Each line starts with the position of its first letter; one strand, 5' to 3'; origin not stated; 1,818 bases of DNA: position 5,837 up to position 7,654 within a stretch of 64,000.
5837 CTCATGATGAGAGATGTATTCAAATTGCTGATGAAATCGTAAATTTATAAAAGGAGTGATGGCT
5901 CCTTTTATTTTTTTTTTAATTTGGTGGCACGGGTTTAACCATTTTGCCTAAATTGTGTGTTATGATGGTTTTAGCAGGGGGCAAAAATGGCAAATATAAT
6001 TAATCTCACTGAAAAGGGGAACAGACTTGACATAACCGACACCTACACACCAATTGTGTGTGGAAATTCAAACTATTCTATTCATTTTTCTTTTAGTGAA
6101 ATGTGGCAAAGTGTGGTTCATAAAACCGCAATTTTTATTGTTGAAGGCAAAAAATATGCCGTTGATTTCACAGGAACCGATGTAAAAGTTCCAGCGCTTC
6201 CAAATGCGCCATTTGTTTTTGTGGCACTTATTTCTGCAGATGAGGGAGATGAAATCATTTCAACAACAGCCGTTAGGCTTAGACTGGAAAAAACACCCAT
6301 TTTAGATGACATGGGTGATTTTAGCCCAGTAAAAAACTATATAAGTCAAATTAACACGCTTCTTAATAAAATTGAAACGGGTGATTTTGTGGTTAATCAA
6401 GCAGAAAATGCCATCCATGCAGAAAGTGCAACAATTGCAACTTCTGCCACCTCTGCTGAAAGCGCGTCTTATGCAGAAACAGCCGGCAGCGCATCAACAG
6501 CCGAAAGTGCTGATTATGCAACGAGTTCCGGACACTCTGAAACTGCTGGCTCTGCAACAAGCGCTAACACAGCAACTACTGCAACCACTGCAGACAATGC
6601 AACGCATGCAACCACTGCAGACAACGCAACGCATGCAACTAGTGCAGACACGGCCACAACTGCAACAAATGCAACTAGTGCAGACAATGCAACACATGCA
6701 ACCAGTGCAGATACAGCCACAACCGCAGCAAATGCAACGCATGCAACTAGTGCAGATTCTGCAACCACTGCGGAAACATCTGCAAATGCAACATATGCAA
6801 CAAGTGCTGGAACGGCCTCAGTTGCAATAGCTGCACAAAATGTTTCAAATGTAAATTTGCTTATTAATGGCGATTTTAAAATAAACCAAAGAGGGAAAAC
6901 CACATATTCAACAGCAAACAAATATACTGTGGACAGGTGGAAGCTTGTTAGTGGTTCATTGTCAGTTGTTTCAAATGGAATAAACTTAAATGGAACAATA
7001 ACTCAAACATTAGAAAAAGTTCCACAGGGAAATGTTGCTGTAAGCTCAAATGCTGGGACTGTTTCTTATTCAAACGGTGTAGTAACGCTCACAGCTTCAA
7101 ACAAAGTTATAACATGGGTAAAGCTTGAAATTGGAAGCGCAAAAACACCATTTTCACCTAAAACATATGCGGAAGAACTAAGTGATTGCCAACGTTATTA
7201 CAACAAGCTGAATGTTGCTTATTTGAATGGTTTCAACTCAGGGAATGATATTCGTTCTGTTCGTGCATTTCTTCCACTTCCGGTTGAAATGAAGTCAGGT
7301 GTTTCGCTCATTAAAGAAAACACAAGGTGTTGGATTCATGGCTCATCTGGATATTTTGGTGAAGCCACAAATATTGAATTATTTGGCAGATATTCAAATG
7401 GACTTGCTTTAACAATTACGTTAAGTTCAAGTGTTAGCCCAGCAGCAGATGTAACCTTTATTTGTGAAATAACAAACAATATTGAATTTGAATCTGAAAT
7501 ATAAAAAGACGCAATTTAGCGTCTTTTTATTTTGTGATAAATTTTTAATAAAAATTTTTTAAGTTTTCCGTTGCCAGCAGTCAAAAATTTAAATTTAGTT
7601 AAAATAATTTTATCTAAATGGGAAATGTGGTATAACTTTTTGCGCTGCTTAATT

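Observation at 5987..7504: Orphan phage tail-fibre-like gene with its own promoter and terminator, at the edge of the cell-envelope glycan locus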

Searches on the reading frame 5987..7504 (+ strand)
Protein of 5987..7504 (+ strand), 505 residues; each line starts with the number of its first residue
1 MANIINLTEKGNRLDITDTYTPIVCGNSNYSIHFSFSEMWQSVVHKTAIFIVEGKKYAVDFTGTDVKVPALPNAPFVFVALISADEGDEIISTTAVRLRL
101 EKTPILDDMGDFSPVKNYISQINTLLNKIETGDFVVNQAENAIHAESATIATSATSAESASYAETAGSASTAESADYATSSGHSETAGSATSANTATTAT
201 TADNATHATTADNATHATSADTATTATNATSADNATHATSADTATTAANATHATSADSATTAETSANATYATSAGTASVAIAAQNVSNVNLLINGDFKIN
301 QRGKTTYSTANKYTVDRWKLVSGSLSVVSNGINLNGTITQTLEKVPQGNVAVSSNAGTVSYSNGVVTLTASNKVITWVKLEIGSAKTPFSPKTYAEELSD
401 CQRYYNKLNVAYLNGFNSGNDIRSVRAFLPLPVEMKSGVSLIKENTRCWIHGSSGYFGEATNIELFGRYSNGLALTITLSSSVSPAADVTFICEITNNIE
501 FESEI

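Call 6: search_protein_families(library=pfam, proteins=[window:5987-7504:+], max_evalue=0.01)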
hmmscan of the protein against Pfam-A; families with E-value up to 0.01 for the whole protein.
window:5987-7504:+ (505 aa): 1 family
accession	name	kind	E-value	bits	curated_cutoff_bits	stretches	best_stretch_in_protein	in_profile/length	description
PF05403.16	Plasmodium_HRP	-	1.4e-06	28.7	45.8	1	136-282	40-182/218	Plasmodium histidine-rich protein (HRPII/III)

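Call 7: search_protein_families(library=phrogs, proteins=[window:5987-7504:+], max_evalue=1)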
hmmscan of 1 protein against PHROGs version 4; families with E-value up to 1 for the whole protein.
window:5987-7504:+ (505 aa): 8 families
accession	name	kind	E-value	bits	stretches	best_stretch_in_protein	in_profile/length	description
phrog_4492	-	tail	3.8e-21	76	2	375-435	966-1026/1096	tail fiber protein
phrog_28838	-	unknown function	7.7e-16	58.8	2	351-413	517-578/661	-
phrog_27782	-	unknown function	0.00025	20.9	1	375-411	509-546/644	-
phrog_4242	-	tail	0.0013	19.1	1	141-373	174-405/628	tail fiber protein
phrog_25042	-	tail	0.0088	15.5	1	371-418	496-545/632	tail fiber protein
phrog_30808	-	unknown function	0.016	15.1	1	144-229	59-144/397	-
phrog_5448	-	tail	0.26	9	1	116-290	1980-2150/3103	tail length tape measure protein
phrog_13980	-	tail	0.3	10.8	1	137-308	180-360/756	tail fiber protein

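Call 8: search_dna_similar(query=window:5987-7501:+, collection=phages, mode=protein, max_evalue=0.001, max_rows=30)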
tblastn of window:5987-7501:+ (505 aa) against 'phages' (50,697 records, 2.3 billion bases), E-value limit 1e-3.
Records with a match: 13; places in all: 13; records where one place covers at least 80% of the query: 0.
Best place of each record, by identity: 60-80% 1; <60% 12.
By first word of the organism name: Synechococcus 4; Caudoviricetes 3; Puniceispirillum 2; Clostridium 2; Bacteriophage 1; Sulfurimonas 1.
By host as written in the record: - 4; Candidatus Puniceispirillum marinum IMCC1322 2; Synechococcus sp. KSHK05 2; Synechococcus sp. MW02 2; Sulfurimonas indica 1; [Clostridium] innocuum 1; Clostridium saccharoperbutylacetonicum N1-4 (HMT) 1.
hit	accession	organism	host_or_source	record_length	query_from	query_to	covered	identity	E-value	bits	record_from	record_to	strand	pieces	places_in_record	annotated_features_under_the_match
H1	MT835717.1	Bacteriophage sp.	human fecal samples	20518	288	440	30%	34.1%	1e-9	67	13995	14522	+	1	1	record has no annotation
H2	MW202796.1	Caudoviricetes sp.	Manatee Spring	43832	365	499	27%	30.0%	1e-3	48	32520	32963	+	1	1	tail fiber protein | hypothetical protein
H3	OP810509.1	Sulfurimonas phage SNW-1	Sulfurimonas indica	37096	290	405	23%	33.3%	4e-4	49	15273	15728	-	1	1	tail-collar fiber protein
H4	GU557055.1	Puniceispirillum phage HMO-2011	Candidatus Puniceispirillum marinum ...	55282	335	441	21%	34.5%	3e-7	59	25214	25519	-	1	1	putative tail fiber protein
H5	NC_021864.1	Puniceispirillum phage HMO-2011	Candidatus Puniceispirillum marinum ...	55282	335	441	21%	34.5%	3e-7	59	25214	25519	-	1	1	tail fiber protein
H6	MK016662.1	Synechococcus phage S-B28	Synechococcus sp. KSHK05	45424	352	436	17%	33.7%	9e-6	55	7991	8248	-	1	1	tail fiber protein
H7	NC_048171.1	Synechococcus phage S-B28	Synechococcus sp. KSHK05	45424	352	436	17%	33.7%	9e-6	55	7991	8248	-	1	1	tail fiber protein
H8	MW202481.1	Caudoviricetes sp.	Manatee Spring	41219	365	437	14%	37.0%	5e-5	52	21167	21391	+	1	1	tail fiber protein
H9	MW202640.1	Caudoviricetes sp.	Manatee Spring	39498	375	449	15%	34.2%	1e-4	51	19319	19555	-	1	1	tail fiber protein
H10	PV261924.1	Synechococcus phage RN05-S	Synechococcus sp. MW02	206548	375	437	12%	38.8%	8e-4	48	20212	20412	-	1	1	carbohydrate binding domain containing protein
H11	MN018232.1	Synechococcus phage S-B43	Synechococcus sp. MW02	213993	351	408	11%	38.3%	6e-4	49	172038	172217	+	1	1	putative carbohydrate binding domain containing protein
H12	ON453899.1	Clostridium phage Amboise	[Clostridium] innocuum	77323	375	421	9%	46.8%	5e-4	49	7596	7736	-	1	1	tail fiber protein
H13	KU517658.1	Clostridium phage HM T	Clostridium saccharoperbutylacetonicum ...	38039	375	405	6%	64.5%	4e-4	49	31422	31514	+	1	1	hypothetical protein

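Call 9: find_homologous_proteins(query=window:5987-7501:+)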
Query window:5987-7501:+ (505 aa): 476 proteins with E <= 0.001 among 8000 candidates; the best 120 are listed.
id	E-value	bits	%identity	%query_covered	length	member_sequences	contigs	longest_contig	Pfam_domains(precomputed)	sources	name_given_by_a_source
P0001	0.0e+0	1063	100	100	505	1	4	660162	PF05403.17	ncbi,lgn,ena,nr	ncbi:MAG: hypothetical protein IJ538_02885 [Clostridia bacterium]|nr:hypothetical protein [Clostridi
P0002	1.8e-91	325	46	50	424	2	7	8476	-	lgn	-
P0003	2.8e-84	302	54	29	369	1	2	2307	-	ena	-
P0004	5.3e-84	301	41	90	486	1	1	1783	-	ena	-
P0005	2.5e-82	295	42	80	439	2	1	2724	-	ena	-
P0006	1.6e-79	286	39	94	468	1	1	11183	-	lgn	-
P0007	5.5e-79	284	38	87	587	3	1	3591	-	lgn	-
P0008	4.8e-78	281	63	25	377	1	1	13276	-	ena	-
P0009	6.9e-76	274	49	46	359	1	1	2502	-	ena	-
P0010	4.0e-74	268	44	41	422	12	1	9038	-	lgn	-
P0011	1.0e-71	260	64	27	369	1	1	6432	-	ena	-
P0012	3.3e-71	259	44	41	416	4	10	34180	-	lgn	-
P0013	3.1e-70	255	40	80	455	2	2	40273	-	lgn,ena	-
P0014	4.1e-69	252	53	35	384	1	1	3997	-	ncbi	-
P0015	2.5e-68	249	65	26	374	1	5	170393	-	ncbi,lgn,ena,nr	ncbi:MAG: hypothetical protein IKB06_02175 [Clostridia bacterium]|nr:hypothetical protein [Clostridi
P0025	1.6e-64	237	56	28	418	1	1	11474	-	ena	-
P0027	4.5e-64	235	47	39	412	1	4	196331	-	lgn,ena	-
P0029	1.3e-63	233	57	28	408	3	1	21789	-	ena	-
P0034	8.6e-63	231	55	29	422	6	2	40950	-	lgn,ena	-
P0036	3.7e-62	229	55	29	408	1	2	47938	-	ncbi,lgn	-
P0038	4.0e-62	229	56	28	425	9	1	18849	-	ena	-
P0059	4.3e-49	186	30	80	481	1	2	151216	-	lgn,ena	-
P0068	6.9e-43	165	43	29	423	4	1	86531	-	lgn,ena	-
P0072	1.8e-41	160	65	25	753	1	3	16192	-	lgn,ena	-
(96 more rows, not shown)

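Call 12: find_encoding_contigs(protein=P0013, flank=10000, max_places=2)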
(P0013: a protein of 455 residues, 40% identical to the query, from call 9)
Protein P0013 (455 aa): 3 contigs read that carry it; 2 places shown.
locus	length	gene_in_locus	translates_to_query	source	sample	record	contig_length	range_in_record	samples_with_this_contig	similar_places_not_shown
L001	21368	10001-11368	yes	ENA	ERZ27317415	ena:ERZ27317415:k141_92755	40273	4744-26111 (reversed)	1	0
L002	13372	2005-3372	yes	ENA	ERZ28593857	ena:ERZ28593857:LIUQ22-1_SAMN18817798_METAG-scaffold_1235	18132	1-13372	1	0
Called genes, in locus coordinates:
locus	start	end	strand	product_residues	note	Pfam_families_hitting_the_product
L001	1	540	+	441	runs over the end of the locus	PF00089:Trypsin, PF13365:Trypsin_2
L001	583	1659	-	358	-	-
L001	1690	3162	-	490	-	-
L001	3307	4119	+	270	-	PF02397:Bac_transf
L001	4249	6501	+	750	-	-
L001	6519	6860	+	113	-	-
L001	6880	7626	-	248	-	-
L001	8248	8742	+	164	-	-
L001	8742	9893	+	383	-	PF23023:Anti-Pycsar_Apyc1 (weak), PF00753:Lactamase_B (weak)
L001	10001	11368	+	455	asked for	-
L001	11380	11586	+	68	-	-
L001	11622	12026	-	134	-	PF11969:DcpS_C, PF01230:HIT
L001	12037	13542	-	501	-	PF01676:Metalloenzyme, PF06415:iPGM_N, PF00884:Sulfatase (faint)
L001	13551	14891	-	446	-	-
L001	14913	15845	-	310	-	PF01156:IU_nuc_hydro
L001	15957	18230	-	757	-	-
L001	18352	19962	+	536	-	PF00005:ABC_tran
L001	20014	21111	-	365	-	PF01926:MMR_HSR1, PF02421:FeoB_N, PF06071:YchF-GTPase_C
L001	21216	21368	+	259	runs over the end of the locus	PF02673:BacA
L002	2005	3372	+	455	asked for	-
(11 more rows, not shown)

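Call 13: find_encoding_contigs(protein=P0036, flank=10000, max_places=2)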
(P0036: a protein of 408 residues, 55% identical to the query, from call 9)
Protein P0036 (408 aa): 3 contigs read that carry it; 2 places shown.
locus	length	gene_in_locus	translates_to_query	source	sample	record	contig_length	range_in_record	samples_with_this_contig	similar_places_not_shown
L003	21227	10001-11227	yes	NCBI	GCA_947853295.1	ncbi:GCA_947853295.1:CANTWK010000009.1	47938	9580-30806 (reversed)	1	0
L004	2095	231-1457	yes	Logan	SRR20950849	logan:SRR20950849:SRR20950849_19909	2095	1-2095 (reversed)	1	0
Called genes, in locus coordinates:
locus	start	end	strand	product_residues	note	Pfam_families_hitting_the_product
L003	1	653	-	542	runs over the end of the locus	PF00005:ABC_tran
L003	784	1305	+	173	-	PF00383:dCMP_cyt_deam_1, PF14437:MafB19-deam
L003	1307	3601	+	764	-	-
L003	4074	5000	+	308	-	PF01156:IU_nuc_hydro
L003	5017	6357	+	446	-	-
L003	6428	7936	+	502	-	PF01676:Metalloenzyme, PF06415:iPGM_N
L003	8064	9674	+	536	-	PF00664:ABC_membrane, PF02463:SMC_N (weak), PF00005:ABC_tran, PF13304:AAA_21 (faint)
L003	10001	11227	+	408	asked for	-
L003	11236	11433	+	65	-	-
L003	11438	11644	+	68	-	-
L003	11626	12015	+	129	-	-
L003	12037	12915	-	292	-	PF19786:DUF6270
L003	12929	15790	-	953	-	PF00156:Pribosyltran (weak), PF13439:Glyco_transf_4 (weak), PF00534:Glycos_transf_1, PF13692:Glyco_trans_1_4, PF19786:DUF6270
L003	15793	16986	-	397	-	PF03721:UDPG_MGDP_dh_N, PF03720:UDPG_MGDP_dh_C (faint), PF00984:UDPG_MGDP_dh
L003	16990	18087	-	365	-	PF00535:Glycos_transf_2, PF10111:Glyco_tranf_2_2, PF13641:Glyco_tranf_2_3 (weak)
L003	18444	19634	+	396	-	PF03721:UDPG_MGDP_dh_N, PF00984:UDPG_MGDP_dh, PF03720:UDPG_MGDP_dh_C (weak)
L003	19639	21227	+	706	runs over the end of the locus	PF01501:Glyco_transf_8, PF13641:Glyco_tranf_2_3, PF00535:Glycos_transf_2, PF10111:Glyco_tranf_2_2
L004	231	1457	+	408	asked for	-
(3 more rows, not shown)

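Call 14: find_encoding_contigs(protein=P0015, flank=10000, max_places=2)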
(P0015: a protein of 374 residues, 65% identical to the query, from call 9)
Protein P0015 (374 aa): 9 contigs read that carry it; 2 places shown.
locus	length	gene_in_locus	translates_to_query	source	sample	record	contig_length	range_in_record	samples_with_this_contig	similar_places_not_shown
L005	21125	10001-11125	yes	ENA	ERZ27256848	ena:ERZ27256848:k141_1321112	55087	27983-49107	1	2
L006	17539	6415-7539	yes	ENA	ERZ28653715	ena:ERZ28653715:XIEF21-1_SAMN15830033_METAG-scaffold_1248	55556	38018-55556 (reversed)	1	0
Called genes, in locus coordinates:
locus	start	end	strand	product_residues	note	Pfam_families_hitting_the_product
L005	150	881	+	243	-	-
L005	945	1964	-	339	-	PF13392:HNH_3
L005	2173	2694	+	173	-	PF14512:TM1586_NiRdase (faint), PF00881:Nitroreductase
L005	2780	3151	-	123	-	PF01325:Fe_dep_repress, PF13412:HTH_24 (faint), PF02742:Fe_dep_repr_C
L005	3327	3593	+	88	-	PF04023:FeoA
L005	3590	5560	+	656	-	PF00350:Dynamin_N (faint), PF01926:MMR_HSR1, PF02421:FeoB_N, PF09439:SRPRB (weak), PF17910:FeoB_Cyto, PF07670:Gate, PF07664:FeoB_C, PF07670:Gate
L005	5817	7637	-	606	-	-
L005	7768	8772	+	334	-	-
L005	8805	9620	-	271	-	PF01841:Transglut_core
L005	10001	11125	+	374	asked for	-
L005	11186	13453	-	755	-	PF00037:Fer4 (weak), PF12797:Fer4_2 (faint), PF12838:Fer4_7, PF13187:Fer4_9, PF13237:Fer4_10 (weak), PF14697:Fer4_21 (weak), PF04432:FrhB_FdhB_C, PF04230:PS_pyruv_trans, +3 more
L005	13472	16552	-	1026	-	PF00535:Glycos_transf_2, PF10111:Glyco_tranf_2_2, PF13506:Glyco_transf_21 (weak), PF13641:Glyco_tranf_2_3, PF00702:Hydrolase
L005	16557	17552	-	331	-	PF00535:Glycos_transf_2, PF10111:Glyco_tranf_2_2, PF13641:Glyco_tranf_2_3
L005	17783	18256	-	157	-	PF02464:CinA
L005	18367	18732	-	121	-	-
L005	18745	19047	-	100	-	-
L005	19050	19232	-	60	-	-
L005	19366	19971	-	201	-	-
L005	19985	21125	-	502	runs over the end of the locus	PF01676:Metalloenzyme, PF06415:iPGM_N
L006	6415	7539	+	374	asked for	-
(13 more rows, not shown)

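Call 16: find_encoding_contigs(protein=P0059, flank=10000, max_places=1)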
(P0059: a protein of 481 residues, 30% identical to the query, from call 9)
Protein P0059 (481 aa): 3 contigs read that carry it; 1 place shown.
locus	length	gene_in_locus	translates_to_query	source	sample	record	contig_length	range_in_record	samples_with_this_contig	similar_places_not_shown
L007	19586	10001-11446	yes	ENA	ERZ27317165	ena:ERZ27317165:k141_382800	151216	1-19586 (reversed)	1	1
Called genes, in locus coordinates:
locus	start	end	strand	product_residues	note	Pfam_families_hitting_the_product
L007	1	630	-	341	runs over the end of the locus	-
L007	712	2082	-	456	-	-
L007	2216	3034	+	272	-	PF02397:Bac_transf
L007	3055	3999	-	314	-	PF27840:ScmC (weak)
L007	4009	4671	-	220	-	PF00702:Hydrolase, PF13419:HAD_2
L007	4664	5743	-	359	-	PF01979:Amidohydro_1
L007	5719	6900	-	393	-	PF04055:Radical_SAM, PF13353:Fer4_12, PF13186:SPASM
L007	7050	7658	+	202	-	-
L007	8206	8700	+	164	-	-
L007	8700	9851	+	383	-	PF00753:Lactamase_B, PF23023:Anti-Pycsar_Apyc1 (faint)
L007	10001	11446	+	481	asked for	-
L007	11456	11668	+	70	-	-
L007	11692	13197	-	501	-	PF01676:Metalloenzyme, PF06415:iPGM_N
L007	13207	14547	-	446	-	-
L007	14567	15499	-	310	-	PF01156:IU_nuc_hydro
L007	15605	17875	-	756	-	-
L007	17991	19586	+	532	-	?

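Call 17: find_encoding_contigs(protein=P0027, flank=10000, max_places=1)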
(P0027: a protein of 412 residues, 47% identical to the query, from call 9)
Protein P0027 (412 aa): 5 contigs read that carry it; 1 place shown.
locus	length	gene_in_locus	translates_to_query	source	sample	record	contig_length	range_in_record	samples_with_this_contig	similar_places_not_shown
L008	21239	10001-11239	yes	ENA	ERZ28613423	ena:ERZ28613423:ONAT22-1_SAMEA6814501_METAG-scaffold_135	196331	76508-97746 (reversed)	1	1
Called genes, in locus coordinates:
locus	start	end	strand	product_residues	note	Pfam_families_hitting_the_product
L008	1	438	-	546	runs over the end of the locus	PF00005:ABC_tran (weak)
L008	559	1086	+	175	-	PF00383:dCMP_cyt_deam_1, PF14437:MafB19-deam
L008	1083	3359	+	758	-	-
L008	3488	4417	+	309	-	PF01156:IU_nuc_hydro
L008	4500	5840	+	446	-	-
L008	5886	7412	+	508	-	PF01676:Metalloenzyme, PF06415:iPGM_N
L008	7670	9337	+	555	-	PF00664:ABC_membrane, PF02463:SMC_N (weak), PF00005:ABC_tran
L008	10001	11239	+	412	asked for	-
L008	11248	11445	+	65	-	-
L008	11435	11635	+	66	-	-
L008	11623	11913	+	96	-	-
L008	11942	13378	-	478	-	PF19786:DUF6270 (faint)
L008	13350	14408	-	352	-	PF01501:Glyco_transf_8, PF18404:Glyco_transf_24 (weak)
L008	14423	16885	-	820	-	PF01501:Glyco_transf_8, PF04464:Glyphos_transf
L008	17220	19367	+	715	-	-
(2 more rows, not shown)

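Call 18: find_encoding_contigs(protein=P0068, flank=10000, max_places=1)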
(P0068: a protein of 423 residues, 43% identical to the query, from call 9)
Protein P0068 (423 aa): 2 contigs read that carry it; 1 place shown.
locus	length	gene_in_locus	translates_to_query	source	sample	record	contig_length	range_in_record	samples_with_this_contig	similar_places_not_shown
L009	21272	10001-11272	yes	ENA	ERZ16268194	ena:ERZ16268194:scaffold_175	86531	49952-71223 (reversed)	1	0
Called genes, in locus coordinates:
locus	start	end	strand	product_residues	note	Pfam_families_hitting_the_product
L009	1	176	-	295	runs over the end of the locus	PF01171:ATP_bind_3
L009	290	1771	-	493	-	PF07992:Pyr_redox_2, PF13738:Pyr_redox_3, PF00070:Pyr_redox, PF02852:Pyr_redox_dim, PF00581:Rhodanese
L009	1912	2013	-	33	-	-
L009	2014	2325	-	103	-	PF00581:Rhodanese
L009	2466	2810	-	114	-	-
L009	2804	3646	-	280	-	-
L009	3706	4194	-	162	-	PF02464:CinA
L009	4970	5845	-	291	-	PF00005:ABC_tran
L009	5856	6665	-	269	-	PF01061:ABC2_membrane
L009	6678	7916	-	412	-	PF00535:Glycos_transf_2, PF10111:Glyco_tranf_2_2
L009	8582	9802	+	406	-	PF00753:Lactamase_B (weak)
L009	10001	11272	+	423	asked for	-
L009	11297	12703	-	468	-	PF19786:DUF6270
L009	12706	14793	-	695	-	PF01501:Glyco_transf_8, PF18404:Glyco_transf_24 (faint), PF01501:Glyco_transf_8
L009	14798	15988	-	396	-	PF03721:UDPG_MGDP_dh_N, PF00984:UDPG_MGDP_dh, PF03720:UDPG_MGDP_dh_C (weak)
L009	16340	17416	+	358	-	PF00535:Glycos_transf_2, PF10111:Glyco_tranf_2_2, PF13641:Glyco_tranf_2_3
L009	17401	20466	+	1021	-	PF00535:Glycos_transf_2, PF10111:Glyco_tranf_2_2, PF13641:Glyco_tranf_2_3 (weak)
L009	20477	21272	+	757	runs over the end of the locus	PF00037:Fer4 (weak), PF12838:Fer4_7, PF13187:Fer4_9, PF13237:Fer4_10 (weak), PF14697:Fer4_21 (weak), PF04432:FrhB_FdhB_C, PF04230:PS_pyruv_trans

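Call 23: search_protein_families(library=phrogs, proteins=[L003:11236-11433:+, L003:11438-11644:+, L003:11626-12015:+, L001:11380-11586:+, L007:11456-11668:+, L003:12037-12915:-], max_evalue=0.01)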
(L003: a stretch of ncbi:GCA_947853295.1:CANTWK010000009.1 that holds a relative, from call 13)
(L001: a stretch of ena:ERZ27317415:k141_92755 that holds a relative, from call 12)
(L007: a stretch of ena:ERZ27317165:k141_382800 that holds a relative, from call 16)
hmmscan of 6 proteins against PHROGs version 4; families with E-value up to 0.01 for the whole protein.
L003:11236-11433:+ (65 aa): 0 families

L003:11438-11644:+ (68 aa): 0 families

L003:11626-12015:+ (129 aa): 1 family
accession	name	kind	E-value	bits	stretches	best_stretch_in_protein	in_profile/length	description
phrog_24451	-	unknown function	7.2e-15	56.3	1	79-127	5-53/111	-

L001:11380-11586:+ (68 aa): 1 family
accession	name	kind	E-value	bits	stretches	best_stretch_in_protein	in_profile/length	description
phrog_24451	-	unknown function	1.6e-18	68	1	1-65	1-65/111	-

L007:11456-11668:+ (70 aa): 1 family
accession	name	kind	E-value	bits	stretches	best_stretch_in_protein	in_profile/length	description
phrog_24451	-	unknown function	9.2e-22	78.5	1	6-68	4-66/111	-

L003:12037-12915:- (292 aa): 0 families
